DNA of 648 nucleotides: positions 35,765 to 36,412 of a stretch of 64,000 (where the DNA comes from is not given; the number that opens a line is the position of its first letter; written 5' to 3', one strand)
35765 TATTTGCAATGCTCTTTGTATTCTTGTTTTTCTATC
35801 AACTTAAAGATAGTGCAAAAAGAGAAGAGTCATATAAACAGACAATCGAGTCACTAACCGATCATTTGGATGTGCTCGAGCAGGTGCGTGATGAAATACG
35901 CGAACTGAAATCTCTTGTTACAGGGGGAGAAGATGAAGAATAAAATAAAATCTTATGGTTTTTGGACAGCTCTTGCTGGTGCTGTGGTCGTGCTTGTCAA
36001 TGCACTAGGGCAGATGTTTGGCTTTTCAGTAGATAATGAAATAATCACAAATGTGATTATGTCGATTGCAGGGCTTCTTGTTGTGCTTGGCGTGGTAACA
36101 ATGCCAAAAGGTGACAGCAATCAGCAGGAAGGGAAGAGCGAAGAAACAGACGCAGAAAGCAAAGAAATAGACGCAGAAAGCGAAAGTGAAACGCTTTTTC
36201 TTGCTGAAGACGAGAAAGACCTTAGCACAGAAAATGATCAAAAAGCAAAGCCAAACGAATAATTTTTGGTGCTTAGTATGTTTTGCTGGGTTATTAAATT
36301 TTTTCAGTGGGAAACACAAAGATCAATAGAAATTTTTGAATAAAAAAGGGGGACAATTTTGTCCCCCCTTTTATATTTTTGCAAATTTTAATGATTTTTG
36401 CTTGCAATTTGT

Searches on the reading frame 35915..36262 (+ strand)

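Call 97: search_protein_families(library=pfam, proteins=[window:35915-36262:+], max_evalue=0.00001)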
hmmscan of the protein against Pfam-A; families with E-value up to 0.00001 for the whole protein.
window:35915-36262:+ (115 aa): 1 family
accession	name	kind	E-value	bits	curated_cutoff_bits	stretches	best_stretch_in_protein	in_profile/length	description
PF04531.18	Phage_holin_1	-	2.5e-06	28.4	22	1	8-64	4-64/82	Bacteriophage holin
